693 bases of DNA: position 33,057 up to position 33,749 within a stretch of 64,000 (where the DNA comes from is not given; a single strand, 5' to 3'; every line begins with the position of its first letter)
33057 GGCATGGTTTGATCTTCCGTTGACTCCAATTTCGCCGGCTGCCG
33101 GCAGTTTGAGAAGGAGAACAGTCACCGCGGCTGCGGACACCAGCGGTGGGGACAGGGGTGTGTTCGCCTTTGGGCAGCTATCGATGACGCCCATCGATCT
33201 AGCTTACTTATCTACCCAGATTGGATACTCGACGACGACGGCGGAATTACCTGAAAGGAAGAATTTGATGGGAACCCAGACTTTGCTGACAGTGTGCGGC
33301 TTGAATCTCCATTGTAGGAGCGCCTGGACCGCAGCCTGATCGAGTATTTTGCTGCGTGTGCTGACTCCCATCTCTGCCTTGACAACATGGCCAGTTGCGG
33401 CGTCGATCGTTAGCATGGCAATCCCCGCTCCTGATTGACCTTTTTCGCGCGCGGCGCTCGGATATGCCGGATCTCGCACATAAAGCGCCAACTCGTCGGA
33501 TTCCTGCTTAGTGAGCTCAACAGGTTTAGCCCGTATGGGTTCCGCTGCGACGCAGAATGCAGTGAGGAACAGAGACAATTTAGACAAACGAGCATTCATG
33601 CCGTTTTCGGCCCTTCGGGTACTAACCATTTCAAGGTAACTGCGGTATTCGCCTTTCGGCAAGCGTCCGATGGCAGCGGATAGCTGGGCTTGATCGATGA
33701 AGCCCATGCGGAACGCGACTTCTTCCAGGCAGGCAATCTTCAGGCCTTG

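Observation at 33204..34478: rmlA reads through in frame into a signal-peptide + TonB-C-like module; paralogous stand-alone TonB-C gene immediately downstream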

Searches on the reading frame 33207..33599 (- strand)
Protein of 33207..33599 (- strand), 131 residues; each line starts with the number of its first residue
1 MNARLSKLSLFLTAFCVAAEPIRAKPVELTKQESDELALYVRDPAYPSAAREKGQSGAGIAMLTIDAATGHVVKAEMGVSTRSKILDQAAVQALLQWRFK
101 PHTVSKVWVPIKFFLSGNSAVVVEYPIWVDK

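Call 6: find_homologous_proteins(query=window:33207-33599:-, max_evalue=0.001)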
Query seq(131 aa) (131 aa): 19 proteins with E <= 0.001 among 27 candidates.
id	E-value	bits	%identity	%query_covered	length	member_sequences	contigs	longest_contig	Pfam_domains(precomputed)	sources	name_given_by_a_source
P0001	6.0e-73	260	93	100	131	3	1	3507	PF03544.20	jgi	jgi:TonB family protein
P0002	4.1e-72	258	91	100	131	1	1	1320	PF03544.20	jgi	jgi:TonB family protein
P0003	5.0e-69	248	89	100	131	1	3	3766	PF03544.20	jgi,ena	-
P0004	5.5e-68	244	89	100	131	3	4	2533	PF03544.20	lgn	-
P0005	2.0e-65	236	85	100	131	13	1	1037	PF03544.20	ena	-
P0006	3.7e-64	232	85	100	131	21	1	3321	PF03544.20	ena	-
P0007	5.0e-64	232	85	100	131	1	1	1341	PF03544.20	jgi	jgi:TonB family protein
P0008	9.3e-61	221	82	100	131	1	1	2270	PF03544.20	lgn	-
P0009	1.1e-55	205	81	93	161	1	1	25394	PF03544.20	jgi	jgi:protein TonB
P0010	3.9e-55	203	79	93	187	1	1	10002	PF03544.20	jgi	jgi:TonB family protein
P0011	1.8e-51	191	76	89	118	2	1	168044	PF03544.20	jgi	jgi:TonB family protein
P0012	3.0e-51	190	76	84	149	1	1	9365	PF03544.20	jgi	jgi:TonB family protein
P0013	4.9e-51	190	74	93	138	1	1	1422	PF03544.20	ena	-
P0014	5.1e-51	190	80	89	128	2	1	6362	PF03544.20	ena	-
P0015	2.7e-39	152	83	71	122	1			PF03544.20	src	-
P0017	3.7e-10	58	38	76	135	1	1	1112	PF03544.20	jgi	jgi:TonB family protein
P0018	3.5e-7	48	38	53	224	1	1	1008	PF03544.20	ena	-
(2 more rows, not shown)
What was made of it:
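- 33204..33599 (-): Separate gene for a 131-aa protein: hydrophobic leader (residues 1-24) plus a TonB C-terminal-fold domain. ATG at 33599-33597, TAA at 33206-33204. Stand-alone relatives of about 131 aa at 74-93% identity (call 6).
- All close relatives of the module are stand-alone proteins of 118-187 aa (call 6).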

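Call 7: find_encoding_contigs(protein=P0001, flank=4000, max_places=4)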
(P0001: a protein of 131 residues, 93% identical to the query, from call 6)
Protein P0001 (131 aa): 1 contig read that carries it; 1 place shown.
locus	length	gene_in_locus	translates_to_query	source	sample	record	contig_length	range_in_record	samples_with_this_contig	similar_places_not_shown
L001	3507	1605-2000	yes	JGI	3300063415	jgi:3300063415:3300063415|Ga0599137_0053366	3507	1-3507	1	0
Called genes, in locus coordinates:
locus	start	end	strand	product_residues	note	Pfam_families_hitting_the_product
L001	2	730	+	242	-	?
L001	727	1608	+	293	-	PF00483:NTP_transferase, PF12804:NTP_transf_3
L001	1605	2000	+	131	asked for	PF03544:TonB_C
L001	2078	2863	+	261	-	PF01145:Band_7, PF13421:Band_7_1 (weak)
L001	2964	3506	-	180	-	?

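Call 8: find_encoding_contigs(protein=P0011, flank=6000, max_places=3)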
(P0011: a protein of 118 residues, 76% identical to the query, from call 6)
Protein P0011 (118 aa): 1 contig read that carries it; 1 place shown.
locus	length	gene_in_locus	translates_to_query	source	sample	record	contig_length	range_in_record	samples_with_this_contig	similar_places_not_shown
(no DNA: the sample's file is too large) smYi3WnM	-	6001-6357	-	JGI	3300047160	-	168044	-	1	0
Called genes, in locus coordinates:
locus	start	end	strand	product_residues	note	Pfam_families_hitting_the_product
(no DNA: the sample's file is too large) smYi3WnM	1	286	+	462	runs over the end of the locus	PF07642:BBP2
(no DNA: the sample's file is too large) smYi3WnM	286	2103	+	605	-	PF13520:AA_permease_2, PF00582:Usp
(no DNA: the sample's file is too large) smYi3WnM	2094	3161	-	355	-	PF01938:TRAM, PF05958:tRNA_U5-meth_tr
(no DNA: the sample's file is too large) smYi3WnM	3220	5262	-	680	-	PF05231:MASE1, PF00512:HisKA, PF02518:HATPase_c, PF00072:Response_reg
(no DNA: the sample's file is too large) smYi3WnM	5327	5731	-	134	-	-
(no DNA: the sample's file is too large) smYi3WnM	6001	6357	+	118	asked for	PF03544:TonB_C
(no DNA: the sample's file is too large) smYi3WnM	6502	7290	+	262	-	PF01145:Band_7, PF13421:Band_7_1 (weak)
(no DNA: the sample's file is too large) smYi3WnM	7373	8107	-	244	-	PF00005:ABC_tran, PF13304:AAA_21 (faint)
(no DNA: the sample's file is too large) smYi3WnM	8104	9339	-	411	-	PF12704:MacB_PCD, PF02687:FtsX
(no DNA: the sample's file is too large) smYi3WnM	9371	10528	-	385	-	PF25973:BSH_CzcB (weak), PF25954:Beta-barrel_RND_2, PF25989:YknX_C (weak)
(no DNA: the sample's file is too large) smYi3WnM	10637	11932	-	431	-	PF02321:OEP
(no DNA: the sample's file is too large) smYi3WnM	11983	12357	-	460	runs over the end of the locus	PF02321:OEP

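Call 9: find_encoding_contigs(protein=P0009, flank=6000, max_places=3)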
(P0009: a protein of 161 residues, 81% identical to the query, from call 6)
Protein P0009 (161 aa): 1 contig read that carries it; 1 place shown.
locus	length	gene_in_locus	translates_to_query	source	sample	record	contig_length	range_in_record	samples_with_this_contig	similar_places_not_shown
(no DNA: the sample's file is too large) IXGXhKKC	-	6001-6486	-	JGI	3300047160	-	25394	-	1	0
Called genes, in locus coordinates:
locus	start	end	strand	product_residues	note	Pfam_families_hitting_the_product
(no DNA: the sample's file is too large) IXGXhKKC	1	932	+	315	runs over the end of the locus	PF13492:GAF_3 (weak), PF00512:HisKA, PF02518:HATPase_c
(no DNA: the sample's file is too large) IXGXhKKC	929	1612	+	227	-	PF00072:Response_reg, PF00486:Trans_reg_C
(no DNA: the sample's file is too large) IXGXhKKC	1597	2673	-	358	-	PF01938:TRAM (weak), PF05958:tRNA_U5-meth_tr, PF13649:Methyltransf_25 (faint)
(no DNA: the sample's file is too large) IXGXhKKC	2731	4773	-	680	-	PF05231:MASE1, PF00512:HisKA, PF02518:HATPase_c, PF00072:Response_reg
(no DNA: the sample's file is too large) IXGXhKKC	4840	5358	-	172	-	-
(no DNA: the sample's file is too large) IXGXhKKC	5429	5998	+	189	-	PF03544:TonB_C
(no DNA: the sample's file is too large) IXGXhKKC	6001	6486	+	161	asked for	PF03544:TonB_C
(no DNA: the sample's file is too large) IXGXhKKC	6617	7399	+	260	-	PF01145:Band_7, PF13421:Band_7_1 (weak)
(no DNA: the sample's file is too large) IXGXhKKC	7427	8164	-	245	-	PF00005:ABC_tran, PF13304:AAA_21 (faint)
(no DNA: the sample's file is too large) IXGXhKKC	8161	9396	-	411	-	PF12704:MacB_PCD, PF02687:FtsX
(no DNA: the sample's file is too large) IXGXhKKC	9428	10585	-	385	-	PF25973:BSH_CzcB, PF25954:Beta-barrel_RND_2, PF25989:YknX_C (weak)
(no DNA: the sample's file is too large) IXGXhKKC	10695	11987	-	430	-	PF02321:OEP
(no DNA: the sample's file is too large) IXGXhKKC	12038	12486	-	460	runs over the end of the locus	PF02321:OEP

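Call 13: find_related_loci(query=window:33207-33599:-, collection=genome_contigs, flank=4000)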
Query seq(131 aa) (131 aa) in genome_contigs; peptide patterns used: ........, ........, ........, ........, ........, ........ (x = any residue, [..] = any of these).
136 stretches matched a pattern; 3 encode a relative of the query (tblastn E <= 1e-3); 3 distinct loci.
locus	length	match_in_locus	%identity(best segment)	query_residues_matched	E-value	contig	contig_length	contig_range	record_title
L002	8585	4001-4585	45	27-119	3e-22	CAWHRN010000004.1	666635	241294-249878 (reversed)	MAG: uncultured Verrucomicrobiae bacterium isolate MFD05841.bin.1.229 genome assembly, contig: contig_18220, whole genom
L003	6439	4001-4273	34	25-118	2e-9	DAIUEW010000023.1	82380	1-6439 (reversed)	MAG TPA_asm: Candidatus Sulfotelmatobacter sp. isolate CTOTU28689 NODE_106_length_82380_cov_11.563195, whole genome shot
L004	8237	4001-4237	35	43-118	2e-6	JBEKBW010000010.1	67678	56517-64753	MAG: Candidatus Sulfotelmatobacter sp. isolate SPRUCE 145 SPRUCE_145_10, whole genome shotgun sequence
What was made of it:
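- Tried and rejected: Taxonomy: the single genome-collection scan returned only distant relatives (call 13).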

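Call 14: find_related_loci(query=window:33207-33599:-, collection=metagenome_contigs, flank=4000)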
Query seq(131 aa) (131 aa) in metagenome_contigs; peptide patterns used: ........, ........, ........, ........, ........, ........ (x = any residue, [..] = any of these).
191 stretches matched a pattern; 16 encode a relative of the query (tblastn E <= 1e-3); 16 distinct loci.
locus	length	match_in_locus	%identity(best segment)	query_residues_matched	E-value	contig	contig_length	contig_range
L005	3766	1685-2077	89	1-131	1e-77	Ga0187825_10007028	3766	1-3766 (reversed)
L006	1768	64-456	83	1-131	7e-73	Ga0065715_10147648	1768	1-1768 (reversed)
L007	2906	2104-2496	83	1-131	3e-70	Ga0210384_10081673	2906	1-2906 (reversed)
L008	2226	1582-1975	80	1-131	9e-38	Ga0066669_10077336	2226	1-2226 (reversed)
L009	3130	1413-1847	50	26-117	1e-16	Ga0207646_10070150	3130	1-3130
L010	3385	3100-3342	42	40-119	5e-14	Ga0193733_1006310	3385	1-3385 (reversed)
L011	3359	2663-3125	43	40-117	1e-13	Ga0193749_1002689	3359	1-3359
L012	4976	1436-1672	38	24-105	7e-10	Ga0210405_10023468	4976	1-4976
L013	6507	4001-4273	34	25-118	5e-9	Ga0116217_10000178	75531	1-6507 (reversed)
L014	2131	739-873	49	75-119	1e-8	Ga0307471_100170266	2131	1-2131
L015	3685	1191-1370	38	43-105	1e-6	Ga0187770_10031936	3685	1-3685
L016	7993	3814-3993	38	43-105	1e-6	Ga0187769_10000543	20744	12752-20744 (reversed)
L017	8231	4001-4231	31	39-118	3e-6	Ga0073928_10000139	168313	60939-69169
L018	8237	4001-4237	35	43-118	7e-6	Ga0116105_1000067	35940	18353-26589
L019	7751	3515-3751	35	43-118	7e-6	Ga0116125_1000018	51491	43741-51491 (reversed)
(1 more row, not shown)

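Call 22: find_encoding_contigs(protein=window:33207-33599:-, flank=5000, max_places=6)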
Protein seq(131 aa) (131 aa): no gene with exactly this product is on record in the collection.

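Call 36: predict_structure(alignment_id=A3)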
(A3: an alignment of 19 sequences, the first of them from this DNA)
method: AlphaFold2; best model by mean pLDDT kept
length: 131 residues; sequences in the alignment: 19
mean_pLDDT: 84.5   pTM: 0.72
mean pLDDT of the five models: 84.5, 82.8, 82.5, 75.1, 72.3
residues with pLDDT >= 90: 87; 70-90: 19; 50-70: 5; < 50: 20
segments of 3 or more residues with pLDDT < 50: 1-7, 10-22
pLDDT, mean of each block of 10 residues (from residue 1): 46 47 73 92 92 95 97 97 97 97 95 86 87 69
secondary structure, 60 per line:
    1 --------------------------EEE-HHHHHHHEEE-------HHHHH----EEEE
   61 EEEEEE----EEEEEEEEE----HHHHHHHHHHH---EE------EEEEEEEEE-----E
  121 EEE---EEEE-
elements in order: E27-29 H31-37 E38-40 H48-52 E57-66 E71-79 H84-94 E106-114 E120-123 E127-130
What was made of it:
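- On Canonical TonB energy transducer: The folded domain starts at residue ~27, directly after the leader (call 36).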

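Call 39: fold_search(model_id=the predicted structure, library=pdb)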
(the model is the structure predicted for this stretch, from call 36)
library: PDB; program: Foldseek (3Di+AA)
matches with E <= 10: 147; with E <= 0.001: 1
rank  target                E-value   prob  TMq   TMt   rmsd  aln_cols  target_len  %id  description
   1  9dc4_T                5.8e-04  1.00  0.54  0.81   1.5        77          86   27  Transferrin Binding Protein A in complex with transferrin binding protein B, transferrin and globular domain of TonB (released 2026-03-04)
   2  9ddz                  2.1e-03  1.00  0.54  0.83   1.5        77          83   27  Crystal Structure of Neisseria meningitidis TonB C-terminus domain (globular domain) (released 2026-03-04)
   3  9hi3                  4.0e-03  1.00  0.55  0.38   3.1        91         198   25  C-terminal domain of pectobacterial FusB in complex with spinach ferredoxin 1 (released 2025-04-23)
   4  6i97_D                4.7e-03  1.00  0.44  0.61  13.1        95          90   23  Structure of the ferrioxamine B transporter FoxA from Pseudomonas aeruginosa in complex with ferrioxamine B and a C-te (released 2019-08-28)
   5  6fip_MODEL_1_A        5.3e-03  1.00  0.46  0.59  11.9       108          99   22  Solution NMR structure of Pseudomonas aeruginosa TonB CTD (released 2018-08-29)
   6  8rd6_MODEL_1_A        5.9e-03  1.00  0.48  0.66   3.2        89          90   19  the C-terminal domain of TonB protein from Salmonella enterica. (released 2024-01-17)
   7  1xx3_MODEL_1_A        8.3e-03  1.00  0.53  0.75   2.8        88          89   16  Solution Structure of Escherichia coli TonB-CTD (released 2005-02-15)
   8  7zc8_A                1.3e-02  1.00  0.50  0.72   7.5        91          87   25  Crystal structure of the C-terminal domain of FusB, a TonB homologue (released 2022-08-17)
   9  1u07_A                2.4e-02  1.00  0.46  0.64   9.3        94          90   18  Crystal Structure of the 92-residue C-term. part of TonB with significant structural changes compared to shorter fragm (released 2004-11-30)
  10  6sly_MODEL_1_A        2.4e-02  1.00  0.41  0.49   4.5        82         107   27  NMR solution structure of Helicobacter pylori TonB-CTD (residues 179-285) (released 2020-03-25)
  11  2gsk_B                5.6e-02  1.00  0.45  0.69   9.4        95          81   19  Structure of the BtuB:TonB Complex (released 2006-06-13)
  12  5lw8_MODEL_1_A        7.9e-02  0.92  0.34  0.46  12.8        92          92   20  NMR solution structure of Helicobacter pylori TonB-CTD (residues 194-285) (released 2016-10-19)
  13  7zc8_B                9.4e-02  1.00  0.52  0.76   7.4        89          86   26  Crystal structure of the C-terminal domain of FusB, a TonB homologue (released 2022-08-17)
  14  2m2k_MODEL_1_A        1.3e-01  0.54  0.29  0.29  11.5        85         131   21  The structure of HasB CTD (released 2013-04-10)
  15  2grx_C                1.4e-01  1.00  0.51  0.80   1.9        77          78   21  Crystal structure of TonB in complex with FhuA, E. coli outer membrane receptor for ferrichrome (released 2006-06-13)
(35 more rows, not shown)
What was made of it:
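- On TonB_C domain (PF03544 / TIGR01352): The top 15 Foldseek PDB matches are TonB or TonB-homologue (FusB, HasB) C-terminal domains (calls 36, 39).
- Closest known: TonB C-terminal domain. Same: The best PDB match has rmsd 1.5 A over 77 columns and TM 0.81-0.83 normalised to the target (call 39).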

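Call 47: search_protein_representatives(protein=window:33207-33599:-)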
Query: 131 residues. Proteins with E-value up to 0.001 (for the whole library): 2826; up to 1e-10: 320; up to 1e-30: 6. The best 150 are listed.
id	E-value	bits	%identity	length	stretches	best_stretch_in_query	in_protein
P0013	1.6e-51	189.7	74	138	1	10-131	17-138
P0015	8.6e-40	151.8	83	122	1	1-93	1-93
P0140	1.3e-38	147.9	38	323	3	16-114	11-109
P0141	2.7e-35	137.2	44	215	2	34-123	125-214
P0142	4.4e-33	130.1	44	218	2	5-116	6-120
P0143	5.2e-31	123.4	43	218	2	29-118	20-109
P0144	1.3e-30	122.1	43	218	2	16-116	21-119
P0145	1.3e-29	118.9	49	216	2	33-117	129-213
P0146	6.6e-29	116.6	43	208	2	39-117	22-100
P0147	1.0e-28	116.0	45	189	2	24-117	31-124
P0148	5.5e-28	113.6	41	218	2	29-117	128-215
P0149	8.4e-28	113.0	36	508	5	25-109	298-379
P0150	4.4e-27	110.7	41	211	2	30-115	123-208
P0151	7.7e-26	106.7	38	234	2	5-116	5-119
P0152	9.8e-26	106.4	42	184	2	32-123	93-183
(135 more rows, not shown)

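Call 59: find_encoding_contigs(protein=P0308, flank=5000, max_places=4)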
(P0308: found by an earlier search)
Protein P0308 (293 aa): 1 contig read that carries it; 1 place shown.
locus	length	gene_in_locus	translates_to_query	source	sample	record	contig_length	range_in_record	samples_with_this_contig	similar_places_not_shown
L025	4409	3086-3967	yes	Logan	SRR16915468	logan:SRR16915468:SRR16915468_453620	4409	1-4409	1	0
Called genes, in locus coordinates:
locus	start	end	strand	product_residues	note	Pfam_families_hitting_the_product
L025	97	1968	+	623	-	PF13439:Glyco_transf_4, PF00534:Glycos_transf_1, PF13692:Glyco_trans_1_4, PF13524:Glyco_trans_1_2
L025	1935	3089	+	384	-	PF13641:Glyco_tranf_2_3, PF00535:Glycos_transf_2, PF10111:Glyco_tranf_2_2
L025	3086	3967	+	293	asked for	PF00483:NTP_transferase, PF12804:NTP_transf_3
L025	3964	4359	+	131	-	PF03544:TonB_C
